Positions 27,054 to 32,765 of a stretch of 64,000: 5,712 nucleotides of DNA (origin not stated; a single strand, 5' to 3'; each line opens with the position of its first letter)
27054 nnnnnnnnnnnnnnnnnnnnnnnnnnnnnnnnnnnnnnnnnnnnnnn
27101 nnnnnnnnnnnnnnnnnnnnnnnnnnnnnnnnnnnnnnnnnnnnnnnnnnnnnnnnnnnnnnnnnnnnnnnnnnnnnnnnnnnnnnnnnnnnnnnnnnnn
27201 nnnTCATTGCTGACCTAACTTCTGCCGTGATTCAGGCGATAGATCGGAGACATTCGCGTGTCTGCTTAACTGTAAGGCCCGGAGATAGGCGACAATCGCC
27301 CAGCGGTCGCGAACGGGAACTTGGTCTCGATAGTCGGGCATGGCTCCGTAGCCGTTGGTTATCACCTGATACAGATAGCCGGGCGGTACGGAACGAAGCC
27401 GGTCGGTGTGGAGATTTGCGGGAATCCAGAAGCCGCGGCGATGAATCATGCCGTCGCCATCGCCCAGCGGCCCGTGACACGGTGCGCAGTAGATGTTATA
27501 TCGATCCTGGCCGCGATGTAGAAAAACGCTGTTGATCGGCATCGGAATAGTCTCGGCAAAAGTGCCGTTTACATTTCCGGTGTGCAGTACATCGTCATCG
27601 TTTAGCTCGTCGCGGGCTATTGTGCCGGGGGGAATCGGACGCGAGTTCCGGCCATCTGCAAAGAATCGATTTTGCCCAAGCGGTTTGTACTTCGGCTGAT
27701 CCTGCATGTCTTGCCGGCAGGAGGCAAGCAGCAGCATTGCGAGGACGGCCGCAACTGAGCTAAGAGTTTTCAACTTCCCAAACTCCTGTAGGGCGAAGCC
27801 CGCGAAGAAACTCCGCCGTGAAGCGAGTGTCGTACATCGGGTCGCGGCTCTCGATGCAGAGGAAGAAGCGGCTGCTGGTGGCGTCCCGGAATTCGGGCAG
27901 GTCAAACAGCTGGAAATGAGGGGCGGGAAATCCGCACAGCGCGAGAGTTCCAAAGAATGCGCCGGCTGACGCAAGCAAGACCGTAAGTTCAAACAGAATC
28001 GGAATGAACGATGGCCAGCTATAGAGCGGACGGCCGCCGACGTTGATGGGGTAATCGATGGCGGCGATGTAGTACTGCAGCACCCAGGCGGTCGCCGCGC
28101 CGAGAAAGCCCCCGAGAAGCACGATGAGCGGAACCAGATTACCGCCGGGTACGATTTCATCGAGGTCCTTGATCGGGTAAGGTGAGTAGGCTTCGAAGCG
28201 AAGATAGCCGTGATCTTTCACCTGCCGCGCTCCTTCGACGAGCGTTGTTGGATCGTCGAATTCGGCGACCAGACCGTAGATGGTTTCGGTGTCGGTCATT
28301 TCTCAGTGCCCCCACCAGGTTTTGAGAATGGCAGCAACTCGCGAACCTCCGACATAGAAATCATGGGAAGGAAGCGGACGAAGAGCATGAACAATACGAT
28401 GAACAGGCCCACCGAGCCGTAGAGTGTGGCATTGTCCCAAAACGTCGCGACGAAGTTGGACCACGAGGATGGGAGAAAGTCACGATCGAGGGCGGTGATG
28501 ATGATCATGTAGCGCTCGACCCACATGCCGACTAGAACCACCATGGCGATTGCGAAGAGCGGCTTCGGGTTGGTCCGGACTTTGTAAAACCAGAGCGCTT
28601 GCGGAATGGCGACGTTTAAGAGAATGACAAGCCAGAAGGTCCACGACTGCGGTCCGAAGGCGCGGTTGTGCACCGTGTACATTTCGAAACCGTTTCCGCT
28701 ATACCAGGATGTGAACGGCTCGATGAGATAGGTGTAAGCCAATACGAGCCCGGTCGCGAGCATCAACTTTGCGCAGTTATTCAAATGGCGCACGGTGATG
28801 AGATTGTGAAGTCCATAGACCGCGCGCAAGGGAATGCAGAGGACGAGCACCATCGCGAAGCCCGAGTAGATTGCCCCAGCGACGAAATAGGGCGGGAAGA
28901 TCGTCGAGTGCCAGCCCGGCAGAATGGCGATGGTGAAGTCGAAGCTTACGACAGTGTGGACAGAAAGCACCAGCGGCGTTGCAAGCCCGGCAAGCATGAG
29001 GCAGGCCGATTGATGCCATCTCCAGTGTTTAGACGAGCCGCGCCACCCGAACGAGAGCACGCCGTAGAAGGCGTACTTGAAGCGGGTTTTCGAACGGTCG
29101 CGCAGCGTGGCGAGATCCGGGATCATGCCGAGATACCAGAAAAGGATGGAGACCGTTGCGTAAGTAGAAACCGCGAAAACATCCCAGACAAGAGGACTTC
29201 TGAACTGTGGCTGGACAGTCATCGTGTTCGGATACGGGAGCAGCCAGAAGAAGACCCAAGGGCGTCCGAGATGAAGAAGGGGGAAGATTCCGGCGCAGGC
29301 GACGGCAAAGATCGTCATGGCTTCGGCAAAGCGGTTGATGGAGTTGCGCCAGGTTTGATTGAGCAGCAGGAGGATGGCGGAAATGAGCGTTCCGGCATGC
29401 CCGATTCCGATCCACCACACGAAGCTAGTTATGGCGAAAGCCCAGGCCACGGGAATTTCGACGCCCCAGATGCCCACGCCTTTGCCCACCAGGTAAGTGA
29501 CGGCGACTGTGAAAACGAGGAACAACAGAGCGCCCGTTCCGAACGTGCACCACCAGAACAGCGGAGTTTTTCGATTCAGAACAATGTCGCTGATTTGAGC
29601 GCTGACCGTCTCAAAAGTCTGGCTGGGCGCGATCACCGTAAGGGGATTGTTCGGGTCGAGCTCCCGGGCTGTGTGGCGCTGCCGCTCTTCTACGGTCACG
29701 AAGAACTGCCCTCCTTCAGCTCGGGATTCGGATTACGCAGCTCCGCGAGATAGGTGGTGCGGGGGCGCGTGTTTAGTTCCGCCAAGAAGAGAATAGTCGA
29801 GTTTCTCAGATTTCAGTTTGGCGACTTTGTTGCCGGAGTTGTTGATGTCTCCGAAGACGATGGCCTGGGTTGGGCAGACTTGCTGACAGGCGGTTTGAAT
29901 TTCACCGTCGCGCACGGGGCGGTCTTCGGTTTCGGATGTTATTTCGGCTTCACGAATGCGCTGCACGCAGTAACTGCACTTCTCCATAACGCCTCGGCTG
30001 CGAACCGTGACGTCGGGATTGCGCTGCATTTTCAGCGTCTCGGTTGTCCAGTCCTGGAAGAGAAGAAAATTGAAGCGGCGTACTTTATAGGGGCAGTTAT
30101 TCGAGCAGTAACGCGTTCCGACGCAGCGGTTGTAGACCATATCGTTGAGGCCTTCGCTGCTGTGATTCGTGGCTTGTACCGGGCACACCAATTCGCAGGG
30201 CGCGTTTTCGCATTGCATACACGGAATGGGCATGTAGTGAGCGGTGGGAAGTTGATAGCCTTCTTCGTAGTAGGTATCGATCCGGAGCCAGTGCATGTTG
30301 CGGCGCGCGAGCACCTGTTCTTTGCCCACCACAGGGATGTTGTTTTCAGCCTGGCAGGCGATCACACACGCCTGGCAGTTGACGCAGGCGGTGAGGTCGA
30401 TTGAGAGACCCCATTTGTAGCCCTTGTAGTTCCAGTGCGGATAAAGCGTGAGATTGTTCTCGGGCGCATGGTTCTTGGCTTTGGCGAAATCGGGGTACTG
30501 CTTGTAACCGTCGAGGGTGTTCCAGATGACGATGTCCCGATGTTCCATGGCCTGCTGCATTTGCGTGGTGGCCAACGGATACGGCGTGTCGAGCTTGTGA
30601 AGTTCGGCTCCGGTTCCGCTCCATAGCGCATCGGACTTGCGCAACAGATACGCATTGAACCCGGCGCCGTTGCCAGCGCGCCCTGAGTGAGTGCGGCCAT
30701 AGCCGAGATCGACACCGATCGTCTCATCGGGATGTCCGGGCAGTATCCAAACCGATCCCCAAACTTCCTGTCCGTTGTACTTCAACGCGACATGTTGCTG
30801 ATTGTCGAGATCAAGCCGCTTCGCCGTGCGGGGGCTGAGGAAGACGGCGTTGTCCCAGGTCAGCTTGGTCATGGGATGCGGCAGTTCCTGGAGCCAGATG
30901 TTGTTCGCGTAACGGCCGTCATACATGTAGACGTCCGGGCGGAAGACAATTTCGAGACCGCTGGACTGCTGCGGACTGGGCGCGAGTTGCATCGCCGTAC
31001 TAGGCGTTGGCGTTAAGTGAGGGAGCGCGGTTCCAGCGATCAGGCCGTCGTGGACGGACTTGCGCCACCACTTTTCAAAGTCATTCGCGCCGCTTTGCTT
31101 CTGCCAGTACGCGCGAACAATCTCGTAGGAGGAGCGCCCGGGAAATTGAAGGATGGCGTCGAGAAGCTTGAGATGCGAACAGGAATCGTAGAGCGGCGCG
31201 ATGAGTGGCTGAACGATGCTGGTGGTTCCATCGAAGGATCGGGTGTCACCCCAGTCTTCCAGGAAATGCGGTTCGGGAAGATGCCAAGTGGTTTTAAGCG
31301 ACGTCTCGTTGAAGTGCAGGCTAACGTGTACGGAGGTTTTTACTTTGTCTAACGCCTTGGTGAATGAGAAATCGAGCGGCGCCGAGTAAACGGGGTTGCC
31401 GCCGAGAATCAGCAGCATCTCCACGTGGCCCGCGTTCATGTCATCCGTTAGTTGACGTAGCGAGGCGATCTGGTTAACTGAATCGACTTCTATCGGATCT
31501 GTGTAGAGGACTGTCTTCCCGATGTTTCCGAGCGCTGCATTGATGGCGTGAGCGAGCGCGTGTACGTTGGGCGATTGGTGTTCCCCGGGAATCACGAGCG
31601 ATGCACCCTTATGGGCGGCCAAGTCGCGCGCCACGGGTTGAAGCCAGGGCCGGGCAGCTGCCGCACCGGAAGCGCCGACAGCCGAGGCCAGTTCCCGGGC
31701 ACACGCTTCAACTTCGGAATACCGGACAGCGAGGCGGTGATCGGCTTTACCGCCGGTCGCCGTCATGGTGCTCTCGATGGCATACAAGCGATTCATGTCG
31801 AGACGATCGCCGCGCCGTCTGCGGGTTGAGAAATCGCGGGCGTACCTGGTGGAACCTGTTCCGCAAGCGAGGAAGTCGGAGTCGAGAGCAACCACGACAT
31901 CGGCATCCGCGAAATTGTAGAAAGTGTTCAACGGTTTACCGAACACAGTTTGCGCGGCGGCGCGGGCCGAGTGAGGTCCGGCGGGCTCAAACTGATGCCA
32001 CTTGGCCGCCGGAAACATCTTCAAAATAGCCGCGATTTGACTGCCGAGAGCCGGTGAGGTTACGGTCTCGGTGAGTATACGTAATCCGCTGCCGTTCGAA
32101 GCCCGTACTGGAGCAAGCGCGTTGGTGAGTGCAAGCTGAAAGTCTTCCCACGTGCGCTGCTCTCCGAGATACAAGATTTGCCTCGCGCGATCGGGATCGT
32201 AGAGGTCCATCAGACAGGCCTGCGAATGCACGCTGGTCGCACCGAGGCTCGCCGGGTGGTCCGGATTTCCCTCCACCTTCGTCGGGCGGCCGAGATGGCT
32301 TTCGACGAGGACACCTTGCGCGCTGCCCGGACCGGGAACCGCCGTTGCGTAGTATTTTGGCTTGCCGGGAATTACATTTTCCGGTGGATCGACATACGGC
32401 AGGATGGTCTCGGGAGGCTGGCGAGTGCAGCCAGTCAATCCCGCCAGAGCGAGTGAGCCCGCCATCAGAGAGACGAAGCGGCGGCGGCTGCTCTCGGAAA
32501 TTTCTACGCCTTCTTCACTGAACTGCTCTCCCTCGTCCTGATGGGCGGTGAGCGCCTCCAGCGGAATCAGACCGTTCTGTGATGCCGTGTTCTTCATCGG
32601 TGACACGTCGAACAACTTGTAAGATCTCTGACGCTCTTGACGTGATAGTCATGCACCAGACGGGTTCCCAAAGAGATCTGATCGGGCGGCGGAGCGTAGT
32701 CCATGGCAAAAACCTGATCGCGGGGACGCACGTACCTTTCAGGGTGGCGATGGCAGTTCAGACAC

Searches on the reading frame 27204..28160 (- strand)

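Call 8: search_protein_families(library=pfam, proteins=[window:27204-28160:-], max_evalue=0.001)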
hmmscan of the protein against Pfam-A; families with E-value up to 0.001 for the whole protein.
window:27204-28160:- (318 aa): 1 family
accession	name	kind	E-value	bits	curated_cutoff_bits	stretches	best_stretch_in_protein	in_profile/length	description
PF13442.11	Cytochrome_CBB3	-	6.6e-15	55.6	27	1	215-293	4-68/68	Cytochrome C oxidase, cbb3-type, subunit III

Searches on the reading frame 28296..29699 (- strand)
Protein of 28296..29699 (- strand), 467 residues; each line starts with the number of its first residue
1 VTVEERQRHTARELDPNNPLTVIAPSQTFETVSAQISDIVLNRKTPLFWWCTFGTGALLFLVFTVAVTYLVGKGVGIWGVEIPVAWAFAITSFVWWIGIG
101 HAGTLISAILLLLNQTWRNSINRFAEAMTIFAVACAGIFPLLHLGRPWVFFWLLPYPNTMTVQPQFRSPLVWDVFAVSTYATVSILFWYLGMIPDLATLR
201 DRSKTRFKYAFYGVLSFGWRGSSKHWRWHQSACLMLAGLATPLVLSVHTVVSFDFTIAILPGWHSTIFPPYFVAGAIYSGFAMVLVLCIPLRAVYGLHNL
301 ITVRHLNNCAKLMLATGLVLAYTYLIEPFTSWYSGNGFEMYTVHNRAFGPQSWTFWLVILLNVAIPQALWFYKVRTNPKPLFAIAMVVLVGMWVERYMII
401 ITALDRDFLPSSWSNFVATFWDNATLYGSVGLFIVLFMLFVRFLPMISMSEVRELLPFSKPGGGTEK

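Call 8: search_protein_families(library=pfam, proteins=[window:28296-29699:-], max_evalue=0.001)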
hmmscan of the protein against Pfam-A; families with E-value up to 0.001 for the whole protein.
window:28296-29699:- (467 aa): 1 family
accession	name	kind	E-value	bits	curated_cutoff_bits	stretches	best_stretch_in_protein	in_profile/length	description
PF03916.19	NrfD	-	1.2e-22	81.4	25.8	1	83-403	8-308/313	Polysulphide reductase, NrfD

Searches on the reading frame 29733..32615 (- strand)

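Call 8: search_protein_families(library=pfam, proteins=[window:29733-32615:-], max_evalue=0.001)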
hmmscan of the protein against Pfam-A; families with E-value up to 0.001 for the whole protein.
window:29733-32615:- (960 aa): 5 families
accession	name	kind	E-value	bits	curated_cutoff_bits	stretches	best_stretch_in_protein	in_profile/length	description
PF12838.12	Fer4_7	-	1.5e-12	48.2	27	2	744-815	2-52/52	4Fe-4S dicluster domain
PF13247.11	Fer4_11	-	1.8e-07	31.7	26.2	1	793-849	4-62/100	4Fe-4S dicluster domain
PF13187.11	Fer4_9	-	8.5e-05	22.9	27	0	743-759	1-17/52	4Fe-4S dicluster domain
PF14697.11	Fer4_21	-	0.00031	21.3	35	0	799-843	8-53/59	4Fe-4S dicluster domain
PF25160.1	LdpA_Fe-S-bd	-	0.00077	19.6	27.6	0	802-844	5-41/49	LdpA Fe-S cluster-binding domain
